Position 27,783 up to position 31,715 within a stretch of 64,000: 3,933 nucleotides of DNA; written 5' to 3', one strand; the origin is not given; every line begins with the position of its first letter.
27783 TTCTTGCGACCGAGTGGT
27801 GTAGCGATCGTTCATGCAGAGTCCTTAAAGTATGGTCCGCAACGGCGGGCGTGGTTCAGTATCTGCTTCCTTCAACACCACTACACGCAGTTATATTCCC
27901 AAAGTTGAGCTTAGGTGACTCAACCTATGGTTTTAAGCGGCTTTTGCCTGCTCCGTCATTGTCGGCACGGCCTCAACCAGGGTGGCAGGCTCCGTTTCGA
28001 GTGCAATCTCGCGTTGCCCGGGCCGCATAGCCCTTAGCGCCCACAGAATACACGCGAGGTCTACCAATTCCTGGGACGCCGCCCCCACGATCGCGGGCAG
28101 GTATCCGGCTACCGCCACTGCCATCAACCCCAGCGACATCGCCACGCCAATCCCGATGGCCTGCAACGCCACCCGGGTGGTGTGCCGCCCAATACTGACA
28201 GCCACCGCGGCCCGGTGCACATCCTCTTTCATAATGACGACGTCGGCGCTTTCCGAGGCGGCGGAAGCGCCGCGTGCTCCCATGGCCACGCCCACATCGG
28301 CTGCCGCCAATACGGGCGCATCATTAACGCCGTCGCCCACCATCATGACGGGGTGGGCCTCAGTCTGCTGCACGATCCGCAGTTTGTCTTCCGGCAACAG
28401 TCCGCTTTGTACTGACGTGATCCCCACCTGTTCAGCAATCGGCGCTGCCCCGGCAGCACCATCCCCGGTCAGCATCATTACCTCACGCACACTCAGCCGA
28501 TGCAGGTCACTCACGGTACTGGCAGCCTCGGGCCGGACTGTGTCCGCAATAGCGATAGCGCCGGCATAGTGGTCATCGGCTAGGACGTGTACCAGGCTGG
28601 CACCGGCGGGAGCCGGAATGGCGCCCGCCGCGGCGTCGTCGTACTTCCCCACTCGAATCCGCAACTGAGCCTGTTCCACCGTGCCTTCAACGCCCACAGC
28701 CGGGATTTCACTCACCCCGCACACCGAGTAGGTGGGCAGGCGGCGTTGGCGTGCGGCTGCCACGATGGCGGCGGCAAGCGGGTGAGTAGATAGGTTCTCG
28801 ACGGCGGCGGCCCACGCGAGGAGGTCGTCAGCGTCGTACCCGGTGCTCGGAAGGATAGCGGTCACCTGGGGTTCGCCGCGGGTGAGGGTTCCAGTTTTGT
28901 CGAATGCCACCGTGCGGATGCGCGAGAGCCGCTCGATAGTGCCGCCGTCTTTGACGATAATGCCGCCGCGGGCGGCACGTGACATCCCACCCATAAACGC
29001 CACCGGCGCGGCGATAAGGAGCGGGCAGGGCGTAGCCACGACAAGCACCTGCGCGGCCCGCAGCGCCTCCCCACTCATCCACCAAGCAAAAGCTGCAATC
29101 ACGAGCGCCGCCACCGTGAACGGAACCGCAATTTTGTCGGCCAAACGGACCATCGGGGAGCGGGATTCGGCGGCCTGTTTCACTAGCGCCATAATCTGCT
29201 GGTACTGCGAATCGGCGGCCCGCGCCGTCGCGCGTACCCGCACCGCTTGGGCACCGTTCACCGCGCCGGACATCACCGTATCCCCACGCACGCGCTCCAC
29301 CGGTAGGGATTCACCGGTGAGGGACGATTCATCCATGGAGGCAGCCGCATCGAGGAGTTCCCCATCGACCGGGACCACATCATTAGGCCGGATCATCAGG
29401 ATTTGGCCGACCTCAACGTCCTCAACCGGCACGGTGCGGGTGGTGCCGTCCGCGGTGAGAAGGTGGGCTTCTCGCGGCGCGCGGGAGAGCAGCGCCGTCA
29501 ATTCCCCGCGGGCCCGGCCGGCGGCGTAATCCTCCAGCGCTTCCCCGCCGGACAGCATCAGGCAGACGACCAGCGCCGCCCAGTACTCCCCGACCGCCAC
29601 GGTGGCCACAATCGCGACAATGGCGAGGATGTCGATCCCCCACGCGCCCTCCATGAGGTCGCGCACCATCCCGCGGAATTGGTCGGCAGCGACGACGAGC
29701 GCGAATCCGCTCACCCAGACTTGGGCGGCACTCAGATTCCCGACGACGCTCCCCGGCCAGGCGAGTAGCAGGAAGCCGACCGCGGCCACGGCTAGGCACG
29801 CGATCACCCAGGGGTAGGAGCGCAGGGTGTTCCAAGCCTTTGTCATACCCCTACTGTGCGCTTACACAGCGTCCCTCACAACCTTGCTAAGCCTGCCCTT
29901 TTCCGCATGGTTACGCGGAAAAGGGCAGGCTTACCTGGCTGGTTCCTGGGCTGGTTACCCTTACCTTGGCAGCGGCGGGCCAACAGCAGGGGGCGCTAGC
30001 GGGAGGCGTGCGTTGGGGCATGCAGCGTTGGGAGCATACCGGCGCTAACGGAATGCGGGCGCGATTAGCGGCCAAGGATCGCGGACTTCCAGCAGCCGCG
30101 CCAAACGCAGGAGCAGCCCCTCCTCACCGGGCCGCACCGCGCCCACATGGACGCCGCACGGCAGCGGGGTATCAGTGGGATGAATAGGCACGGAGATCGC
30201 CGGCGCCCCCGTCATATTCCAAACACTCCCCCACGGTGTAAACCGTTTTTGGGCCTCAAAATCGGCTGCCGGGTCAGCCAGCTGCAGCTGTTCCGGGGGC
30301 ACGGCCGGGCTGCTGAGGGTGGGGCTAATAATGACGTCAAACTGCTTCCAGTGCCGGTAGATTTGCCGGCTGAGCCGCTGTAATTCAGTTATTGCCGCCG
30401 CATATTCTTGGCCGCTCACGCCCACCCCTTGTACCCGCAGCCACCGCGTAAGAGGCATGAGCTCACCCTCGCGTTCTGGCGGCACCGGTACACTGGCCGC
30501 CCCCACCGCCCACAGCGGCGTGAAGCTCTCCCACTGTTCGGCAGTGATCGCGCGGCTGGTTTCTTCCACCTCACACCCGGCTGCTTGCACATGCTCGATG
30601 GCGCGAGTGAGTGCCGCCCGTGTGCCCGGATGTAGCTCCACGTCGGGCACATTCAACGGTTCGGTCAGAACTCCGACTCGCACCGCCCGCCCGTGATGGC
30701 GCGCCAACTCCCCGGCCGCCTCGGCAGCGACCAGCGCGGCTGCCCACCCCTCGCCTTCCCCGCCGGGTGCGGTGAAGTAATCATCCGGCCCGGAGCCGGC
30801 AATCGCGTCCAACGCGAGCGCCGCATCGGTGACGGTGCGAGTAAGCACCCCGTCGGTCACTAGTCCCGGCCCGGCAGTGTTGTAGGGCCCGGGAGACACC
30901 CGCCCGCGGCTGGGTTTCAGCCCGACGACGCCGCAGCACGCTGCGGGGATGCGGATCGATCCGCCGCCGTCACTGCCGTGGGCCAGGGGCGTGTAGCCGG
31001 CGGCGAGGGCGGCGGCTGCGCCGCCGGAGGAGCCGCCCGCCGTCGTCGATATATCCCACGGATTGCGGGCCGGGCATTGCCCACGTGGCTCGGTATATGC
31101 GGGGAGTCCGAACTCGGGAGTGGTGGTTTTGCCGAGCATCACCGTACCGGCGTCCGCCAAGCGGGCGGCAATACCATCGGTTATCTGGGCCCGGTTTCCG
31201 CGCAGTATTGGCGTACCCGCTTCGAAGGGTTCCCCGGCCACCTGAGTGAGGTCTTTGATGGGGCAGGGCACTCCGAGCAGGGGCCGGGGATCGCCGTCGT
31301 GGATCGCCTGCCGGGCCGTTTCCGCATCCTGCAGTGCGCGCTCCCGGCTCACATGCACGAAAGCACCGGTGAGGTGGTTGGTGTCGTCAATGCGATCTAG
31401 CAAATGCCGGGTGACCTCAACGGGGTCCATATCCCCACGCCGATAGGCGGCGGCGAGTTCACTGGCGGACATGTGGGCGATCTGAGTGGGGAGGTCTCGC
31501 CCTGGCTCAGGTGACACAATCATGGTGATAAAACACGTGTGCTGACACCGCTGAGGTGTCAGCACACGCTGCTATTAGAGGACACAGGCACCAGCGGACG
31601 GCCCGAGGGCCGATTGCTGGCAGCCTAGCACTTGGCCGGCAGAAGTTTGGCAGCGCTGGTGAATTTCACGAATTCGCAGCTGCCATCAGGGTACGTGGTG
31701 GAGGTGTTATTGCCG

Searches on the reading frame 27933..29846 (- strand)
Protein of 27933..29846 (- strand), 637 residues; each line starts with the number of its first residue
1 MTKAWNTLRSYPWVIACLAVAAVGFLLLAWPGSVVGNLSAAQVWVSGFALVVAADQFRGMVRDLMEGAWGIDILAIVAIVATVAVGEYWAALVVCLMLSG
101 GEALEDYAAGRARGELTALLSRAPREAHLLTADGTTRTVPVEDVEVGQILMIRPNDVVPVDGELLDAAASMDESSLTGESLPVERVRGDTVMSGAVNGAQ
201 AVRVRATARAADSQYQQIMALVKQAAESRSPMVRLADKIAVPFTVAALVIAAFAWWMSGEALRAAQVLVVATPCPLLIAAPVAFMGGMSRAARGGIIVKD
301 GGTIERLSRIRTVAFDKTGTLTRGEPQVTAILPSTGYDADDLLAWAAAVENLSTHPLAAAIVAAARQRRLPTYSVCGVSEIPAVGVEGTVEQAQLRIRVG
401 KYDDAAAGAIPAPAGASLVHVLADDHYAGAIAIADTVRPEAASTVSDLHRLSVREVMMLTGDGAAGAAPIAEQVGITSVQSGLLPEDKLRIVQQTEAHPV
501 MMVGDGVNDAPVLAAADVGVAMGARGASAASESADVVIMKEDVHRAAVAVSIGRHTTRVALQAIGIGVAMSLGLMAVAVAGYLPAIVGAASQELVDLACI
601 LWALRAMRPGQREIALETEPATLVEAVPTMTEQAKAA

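Call 44: search_protein_families(library=pfam, proteins=[window:27933-29846:-])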
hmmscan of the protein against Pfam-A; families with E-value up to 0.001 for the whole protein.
window:27933-29846:- (637 aa): 2 families
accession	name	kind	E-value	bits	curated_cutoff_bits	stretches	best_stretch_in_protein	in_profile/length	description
PF00122.25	E1-E2_ATPase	-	5.4e-45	153.6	28.1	1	123-293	3-180/181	E1-E2 ATPase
PF00702.32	Hydrolase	-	1.3e-30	107.7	26.4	1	310-517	1-191/191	haloacid dehalogenase-like hydrolase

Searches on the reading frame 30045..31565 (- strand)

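Call 44: search_protein_families(library=pfam, proteins=[window:30045-31565:-])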
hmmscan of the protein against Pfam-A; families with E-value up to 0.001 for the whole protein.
window:30045-31565:- (506 aa): 1 family
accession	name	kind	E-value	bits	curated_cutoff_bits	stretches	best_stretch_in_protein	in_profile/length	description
PF01425.27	Amidase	-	5e-88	296.5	27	1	50-485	1-445/445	Amidase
